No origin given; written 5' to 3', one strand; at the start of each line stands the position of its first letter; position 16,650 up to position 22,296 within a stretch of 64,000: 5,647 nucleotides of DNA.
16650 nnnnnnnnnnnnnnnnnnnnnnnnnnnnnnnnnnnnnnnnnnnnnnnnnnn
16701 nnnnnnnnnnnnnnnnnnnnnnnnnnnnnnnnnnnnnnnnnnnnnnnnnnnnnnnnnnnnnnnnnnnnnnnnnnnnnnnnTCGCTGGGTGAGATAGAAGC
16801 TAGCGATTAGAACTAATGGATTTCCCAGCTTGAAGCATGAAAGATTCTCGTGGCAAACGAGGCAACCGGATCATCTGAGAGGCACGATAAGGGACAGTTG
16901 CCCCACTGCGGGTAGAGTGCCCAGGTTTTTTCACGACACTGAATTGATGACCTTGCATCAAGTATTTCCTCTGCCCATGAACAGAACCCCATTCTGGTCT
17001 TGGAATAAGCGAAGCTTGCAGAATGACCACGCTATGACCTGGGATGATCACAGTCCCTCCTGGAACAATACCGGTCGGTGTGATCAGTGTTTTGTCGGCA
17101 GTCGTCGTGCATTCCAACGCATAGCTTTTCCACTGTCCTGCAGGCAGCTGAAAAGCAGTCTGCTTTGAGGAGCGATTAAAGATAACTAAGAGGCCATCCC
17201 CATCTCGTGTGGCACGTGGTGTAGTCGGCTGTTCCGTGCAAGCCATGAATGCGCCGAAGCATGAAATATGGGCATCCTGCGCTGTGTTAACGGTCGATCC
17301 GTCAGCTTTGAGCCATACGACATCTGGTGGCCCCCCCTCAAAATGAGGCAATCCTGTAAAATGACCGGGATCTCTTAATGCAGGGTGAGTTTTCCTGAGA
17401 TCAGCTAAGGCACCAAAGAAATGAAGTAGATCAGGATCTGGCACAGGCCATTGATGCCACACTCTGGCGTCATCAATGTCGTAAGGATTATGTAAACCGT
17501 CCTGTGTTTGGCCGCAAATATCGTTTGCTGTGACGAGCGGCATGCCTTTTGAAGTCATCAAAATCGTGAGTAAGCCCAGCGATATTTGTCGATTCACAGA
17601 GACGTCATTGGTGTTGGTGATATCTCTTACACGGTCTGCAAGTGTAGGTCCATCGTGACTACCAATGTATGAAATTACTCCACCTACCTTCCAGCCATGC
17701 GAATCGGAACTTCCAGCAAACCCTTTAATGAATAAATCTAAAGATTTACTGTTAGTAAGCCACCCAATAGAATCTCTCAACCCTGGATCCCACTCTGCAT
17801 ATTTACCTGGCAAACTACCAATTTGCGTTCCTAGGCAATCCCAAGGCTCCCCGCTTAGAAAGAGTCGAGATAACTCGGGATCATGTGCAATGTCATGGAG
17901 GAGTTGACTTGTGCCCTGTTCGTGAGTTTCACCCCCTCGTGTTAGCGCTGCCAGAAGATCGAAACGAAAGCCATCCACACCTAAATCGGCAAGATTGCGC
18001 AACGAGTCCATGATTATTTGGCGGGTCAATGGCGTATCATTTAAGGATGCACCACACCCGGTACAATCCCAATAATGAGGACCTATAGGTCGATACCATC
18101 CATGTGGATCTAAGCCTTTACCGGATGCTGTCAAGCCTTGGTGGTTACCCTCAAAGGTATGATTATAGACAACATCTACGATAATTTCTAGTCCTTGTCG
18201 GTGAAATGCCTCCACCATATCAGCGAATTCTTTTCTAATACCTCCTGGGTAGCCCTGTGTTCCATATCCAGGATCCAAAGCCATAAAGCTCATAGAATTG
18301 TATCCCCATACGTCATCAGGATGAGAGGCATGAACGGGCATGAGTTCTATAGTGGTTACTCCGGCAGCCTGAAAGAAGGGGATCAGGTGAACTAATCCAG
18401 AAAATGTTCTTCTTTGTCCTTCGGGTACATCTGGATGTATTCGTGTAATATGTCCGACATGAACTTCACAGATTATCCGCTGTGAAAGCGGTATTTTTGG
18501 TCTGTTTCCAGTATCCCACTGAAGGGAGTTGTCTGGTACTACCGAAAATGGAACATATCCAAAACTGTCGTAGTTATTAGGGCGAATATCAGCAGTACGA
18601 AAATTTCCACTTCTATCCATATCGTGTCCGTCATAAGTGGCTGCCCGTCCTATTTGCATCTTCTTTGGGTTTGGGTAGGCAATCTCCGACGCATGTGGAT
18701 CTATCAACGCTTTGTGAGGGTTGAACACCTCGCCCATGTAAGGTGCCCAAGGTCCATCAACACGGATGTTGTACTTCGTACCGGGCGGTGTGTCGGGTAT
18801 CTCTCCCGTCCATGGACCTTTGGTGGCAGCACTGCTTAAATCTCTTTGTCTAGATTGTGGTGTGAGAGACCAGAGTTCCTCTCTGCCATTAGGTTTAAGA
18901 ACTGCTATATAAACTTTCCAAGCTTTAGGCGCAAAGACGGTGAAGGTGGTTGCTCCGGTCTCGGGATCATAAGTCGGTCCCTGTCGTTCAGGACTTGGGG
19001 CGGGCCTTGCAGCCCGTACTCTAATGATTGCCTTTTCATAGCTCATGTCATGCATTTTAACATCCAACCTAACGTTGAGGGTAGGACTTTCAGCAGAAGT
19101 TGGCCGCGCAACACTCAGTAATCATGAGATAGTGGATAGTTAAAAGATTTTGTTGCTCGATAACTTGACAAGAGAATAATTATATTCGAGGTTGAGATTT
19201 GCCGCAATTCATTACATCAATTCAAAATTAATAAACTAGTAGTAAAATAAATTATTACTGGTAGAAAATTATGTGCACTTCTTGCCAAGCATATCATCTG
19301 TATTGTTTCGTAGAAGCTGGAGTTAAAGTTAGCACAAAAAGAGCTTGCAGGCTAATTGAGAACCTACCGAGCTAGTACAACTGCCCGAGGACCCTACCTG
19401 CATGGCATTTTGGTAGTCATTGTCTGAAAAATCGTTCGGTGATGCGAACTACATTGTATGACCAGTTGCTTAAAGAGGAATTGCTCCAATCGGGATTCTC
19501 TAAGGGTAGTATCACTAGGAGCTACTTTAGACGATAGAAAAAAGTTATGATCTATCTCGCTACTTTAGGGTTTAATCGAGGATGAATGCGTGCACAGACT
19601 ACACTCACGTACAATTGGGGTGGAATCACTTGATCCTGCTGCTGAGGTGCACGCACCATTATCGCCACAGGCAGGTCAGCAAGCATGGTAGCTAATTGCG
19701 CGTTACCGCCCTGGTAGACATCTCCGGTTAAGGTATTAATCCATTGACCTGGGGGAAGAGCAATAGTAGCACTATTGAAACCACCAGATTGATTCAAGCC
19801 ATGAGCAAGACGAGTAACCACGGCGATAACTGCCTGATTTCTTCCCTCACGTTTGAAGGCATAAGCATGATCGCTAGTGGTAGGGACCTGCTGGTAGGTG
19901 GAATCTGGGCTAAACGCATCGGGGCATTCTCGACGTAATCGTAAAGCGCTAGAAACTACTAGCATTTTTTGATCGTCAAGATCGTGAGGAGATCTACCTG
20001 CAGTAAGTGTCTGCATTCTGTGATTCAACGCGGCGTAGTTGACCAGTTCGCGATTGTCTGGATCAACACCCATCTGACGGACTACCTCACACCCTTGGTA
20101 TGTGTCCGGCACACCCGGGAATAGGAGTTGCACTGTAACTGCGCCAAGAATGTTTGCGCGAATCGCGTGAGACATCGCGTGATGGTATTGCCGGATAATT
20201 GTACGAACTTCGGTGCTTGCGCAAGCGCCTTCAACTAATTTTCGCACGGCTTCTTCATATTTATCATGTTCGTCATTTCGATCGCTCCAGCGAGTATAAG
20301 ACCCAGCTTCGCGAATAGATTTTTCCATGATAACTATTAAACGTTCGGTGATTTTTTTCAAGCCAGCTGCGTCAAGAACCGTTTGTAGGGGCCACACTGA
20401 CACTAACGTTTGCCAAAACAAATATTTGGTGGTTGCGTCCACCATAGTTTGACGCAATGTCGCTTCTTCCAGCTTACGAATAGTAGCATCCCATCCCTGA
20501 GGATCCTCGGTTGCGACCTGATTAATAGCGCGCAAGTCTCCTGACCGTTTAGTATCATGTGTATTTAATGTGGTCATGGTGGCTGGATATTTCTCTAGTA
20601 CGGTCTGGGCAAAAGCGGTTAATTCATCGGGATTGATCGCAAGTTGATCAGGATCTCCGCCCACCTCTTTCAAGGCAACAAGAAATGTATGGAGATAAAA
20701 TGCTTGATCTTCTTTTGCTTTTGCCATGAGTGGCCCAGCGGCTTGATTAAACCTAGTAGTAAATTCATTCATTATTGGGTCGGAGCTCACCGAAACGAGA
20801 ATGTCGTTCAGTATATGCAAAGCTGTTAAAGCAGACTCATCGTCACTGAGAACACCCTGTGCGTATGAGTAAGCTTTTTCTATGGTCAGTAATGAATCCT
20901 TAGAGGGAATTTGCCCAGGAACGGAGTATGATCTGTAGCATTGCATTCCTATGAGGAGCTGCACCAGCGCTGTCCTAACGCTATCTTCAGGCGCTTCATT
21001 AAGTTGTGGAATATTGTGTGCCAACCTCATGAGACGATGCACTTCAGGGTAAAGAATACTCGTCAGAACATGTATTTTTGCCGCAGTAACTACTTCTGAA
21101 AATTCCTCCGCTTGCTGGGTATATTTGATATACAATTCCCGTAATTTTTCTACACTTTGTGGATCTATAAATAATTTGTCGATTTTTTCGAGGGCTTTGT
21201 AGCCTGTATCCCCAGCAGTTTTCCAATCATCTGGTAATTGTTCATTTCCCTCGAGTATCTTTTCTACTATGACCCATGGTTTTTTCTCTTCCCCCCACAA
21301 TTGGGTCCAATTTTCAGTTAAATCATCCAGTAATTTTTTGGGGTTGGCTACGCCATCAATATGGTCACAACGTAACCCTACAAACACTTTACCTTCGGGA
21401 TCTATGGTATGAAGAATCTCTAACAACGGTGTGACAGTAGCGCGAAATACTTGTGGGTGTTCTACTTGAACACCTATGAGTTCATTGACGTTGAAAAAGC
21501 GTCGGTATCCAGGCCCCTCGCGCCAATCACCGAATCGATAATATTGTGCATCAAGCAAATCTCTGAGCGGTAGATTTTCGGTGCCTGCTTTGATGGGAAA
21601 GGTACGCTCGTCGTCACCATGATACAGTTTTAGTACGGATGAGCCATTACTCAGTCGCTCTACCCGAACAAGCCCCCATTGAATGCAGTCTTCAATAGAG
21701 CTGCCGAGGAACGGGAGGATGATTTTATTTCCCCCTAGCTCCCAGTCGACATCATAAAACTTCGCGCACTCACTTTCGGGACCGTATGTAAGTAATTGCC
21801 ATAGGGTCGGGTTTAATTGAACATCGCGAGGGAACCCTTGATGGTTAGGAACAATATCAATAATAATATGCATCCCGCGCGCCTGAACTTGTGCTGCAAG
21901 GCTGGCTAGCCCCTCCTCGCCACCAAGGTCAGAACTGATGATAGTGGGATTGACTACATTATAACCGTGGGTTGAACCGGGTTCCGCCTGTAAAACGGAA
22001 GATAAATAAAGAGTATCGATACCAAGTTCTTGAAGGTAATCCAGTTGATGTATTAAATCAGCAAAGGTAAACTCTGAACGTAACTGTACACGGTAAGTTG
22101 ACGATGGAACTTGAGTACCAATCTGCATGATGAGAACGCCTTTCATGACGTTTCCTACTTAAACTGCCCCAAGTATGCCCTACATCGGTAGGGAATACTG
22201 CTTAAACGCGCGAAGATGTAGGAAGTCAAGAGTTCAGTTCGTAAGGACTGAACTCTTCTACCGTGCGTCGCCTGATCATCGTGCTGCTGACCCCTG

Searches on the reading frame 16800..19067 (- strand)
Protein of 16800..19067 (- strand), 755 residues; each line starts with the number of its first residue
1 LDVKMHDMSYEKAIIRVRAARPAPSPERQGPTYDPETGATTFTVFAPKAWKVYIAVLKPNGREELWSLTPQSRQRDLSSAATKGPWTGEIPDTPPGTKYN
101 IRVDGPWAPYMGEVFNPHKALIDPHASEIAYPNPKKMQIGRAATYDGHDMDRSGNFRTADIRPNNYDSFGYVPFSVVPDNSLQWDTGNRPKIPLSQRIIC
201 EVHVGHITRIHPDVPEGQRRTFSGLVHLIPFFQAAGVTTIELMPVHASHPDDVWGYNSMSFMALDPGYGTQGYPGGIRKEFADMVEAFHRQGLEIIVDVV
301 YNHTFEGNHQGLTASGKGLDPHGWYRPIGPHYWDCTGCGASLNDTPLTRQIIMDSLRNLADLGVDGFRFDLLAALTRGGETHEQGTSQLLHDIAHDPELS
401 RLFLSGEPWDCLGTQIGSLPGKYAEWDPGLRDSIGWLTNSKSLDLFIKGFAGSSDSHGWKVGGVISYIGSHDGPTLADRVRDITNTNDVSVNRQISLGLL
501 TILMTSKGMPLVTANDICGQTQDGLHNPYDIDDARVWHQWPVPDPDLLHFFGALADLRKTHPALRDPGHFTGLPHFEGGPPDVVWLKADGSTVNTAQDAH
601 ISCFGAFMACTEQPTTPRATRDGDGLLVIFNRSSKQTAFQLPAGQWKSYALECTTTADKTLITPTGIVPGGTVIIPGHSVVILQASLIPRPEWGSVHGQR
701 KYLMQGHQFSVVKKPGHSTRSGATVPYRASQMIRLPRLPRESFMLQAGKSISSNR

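Call 93: search_solved_structures(query=window:16800-19067:-, max_evalue=0.001)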
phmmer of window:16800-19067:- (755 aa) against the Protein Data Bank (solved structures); distinct sequences matched with E-value up to 0.001: 112 (the best 60 are shown).
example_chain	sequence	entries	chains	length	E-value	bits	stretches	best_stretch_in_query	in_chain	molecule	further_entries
7u39_A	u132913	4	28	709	5.5e-78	266.4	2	30-483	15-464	Glycogen debranching enzyme GlgX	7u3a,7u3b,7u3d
2vnc_A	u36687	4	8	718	2.2e-71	244.5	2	45-484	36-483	GLYCOGEN OPERON PROTEIN GLGX | Glycogen debranching enzyme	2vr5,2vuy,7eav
2wsk_A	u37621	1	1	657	7e-63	216.4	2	28-480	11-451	GLYCOGEN DEBRANCHING ENZYME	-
1bf2_A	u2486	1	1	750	2e-35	125.6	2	112-375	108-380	ISOAMYLASE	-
9j60_A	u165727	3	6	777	2.2e-35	125.4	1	177-481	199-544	Isoamylase 1, chloroplastic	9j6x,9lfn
4j7r_A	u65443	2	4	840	3.2e-34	121.6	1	21-380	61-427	Isoamylase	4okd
9xvi_A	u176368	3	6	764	1.1e-33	119.9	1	179-489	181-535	Isoamylase 1, chloroplastic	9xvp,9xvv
9xve_A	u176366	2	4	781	1.2e-33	119.7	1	179-489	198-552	Isoamylase 1, chloroplastic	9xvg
9j6x_C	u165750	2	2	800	5.8e-26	94.3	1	181-416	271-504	Isoamylase 2, chloroplastic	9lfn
2wan_A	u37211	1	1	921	1.1e-22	83.5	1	232-565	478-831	PULLULANASE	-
9qf8_A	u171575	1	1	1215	1.9e-21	79.4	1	245-585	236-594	Ruminococcus bromii Amy10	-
2e8y_A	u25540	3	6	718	2.8e-19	72.2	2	218-375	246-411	AmyX protein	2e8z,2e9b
3wdh_A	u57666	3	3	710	4.2e-19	71.6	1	225-565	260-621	Type I pullulanase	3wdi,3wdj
6jeq_A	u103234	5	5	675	5.5e-19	71.2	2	229-375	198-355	Pulullanase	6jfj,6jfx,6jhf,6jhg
6jhi_A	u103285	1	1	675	6.4e-18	67.7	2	229-375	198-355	Pulullanase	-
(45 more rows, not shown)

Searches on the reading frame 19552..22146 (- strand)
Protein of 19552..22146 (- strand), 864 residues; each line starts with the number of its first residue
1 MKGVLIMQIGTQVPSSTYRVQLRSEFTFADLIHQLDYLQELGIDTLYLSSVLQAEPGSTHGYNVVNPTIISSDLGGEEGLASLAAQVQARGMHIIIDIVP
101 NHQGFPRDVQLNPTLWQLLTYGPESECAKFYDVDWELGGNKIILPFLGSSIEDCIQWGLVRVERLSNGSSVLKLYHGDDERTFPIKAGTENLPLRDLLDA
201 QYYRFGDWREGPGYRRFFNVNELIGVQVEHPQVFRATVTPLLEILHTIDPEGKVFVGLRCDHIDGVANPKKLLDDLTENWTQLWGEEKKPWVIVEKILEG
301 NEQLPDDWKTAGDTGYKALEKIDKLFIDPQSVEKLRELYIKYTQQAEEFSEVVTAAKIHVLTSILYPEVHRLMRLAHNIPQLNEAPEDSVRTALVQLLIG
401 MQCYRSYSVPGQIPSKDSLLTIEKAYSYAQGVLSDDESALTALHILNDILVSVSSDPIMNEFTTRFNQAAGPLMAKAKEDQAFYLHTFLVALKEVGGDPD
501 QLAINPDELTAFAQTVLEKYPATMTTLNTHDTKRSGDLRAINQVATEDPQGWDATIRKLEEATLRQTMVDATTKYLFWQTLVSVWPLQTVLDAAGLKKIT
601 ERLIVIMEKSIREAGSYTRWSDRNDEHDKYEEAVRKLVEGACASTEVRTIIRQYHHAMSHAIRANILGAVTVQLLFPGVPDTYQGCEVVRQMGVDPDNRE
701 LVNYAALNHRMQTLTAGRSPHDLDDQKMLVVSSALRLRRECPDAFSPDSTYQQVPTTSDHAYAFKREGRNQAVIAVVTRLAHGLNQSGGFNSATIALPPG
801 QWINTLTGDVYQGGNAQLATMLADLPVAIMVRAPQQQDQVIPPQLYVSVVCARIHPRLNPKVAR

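Call 94: search_solved_structures(query=window:19552-22146:-, max_evalue=0.001)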
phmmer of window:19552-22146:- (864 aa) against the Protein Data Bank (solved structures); distinct sequences matched with E-value up to 0.001: 113 (the best 60 are shown).
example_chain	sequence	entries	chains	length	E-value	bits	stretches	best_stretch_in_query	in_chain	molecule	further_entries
6lcv_A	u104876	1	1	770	9.5e-117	394.7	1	13-832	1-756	MTSase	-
6lcu_A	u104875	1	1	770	1.2e-115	391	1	13-832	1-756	MTSase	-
5zcr_A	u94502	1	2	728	2.3e-88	300.8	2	16-376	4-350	Maltooligosyl trehalose synthase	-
1iv8_A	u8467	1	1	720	6.8e-69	236.4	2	15-373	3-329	MALTOOLIGOSYL TREHALOSE SYNTHASE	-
3hje_A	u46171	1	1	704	4.2e-57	197.4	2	16-382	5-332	704aa long hypothetical glycosyltransferase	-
3vm7_A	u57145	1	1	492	1.1e-10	43.9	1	28-109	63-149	Alpha-amylase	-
4e2o_A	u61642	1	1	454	2.1e-10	42.9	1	33-114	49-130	Alpha-amylase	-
5a2a_A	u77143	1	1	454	2.6e-10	42.6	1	30-107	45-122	APO FORM OF ANOXYBACILLUS ALPHA-AMYLASES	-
5a2b_A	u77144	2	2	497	3.3e-10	42.3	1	30-107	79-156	ANOXYBACILLUS ALPHA-AMYLASE | ALPHA-AMYLASE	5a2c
6sav_B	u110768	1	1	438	1.2e-09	40.4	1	27-123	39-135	Alpha-amylase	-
6sav_A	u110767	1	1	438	3.7e-09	38.8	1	27-108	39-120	Alpha-amylase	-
6sau_A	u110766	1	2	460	2.3e-08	36.2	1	27-113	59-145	alpha amylase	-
6sao_A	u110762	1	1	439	5.7e-08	34.9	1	30-105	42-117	amylase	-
9dcq_A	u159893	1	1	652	1.4e-07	33.6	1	23-115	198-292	Alpha amylase, catalytic domain protein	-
5ot1_A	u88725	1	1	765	1.5e-07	33.5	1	31-110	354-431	Pullulanase type II, GH13 family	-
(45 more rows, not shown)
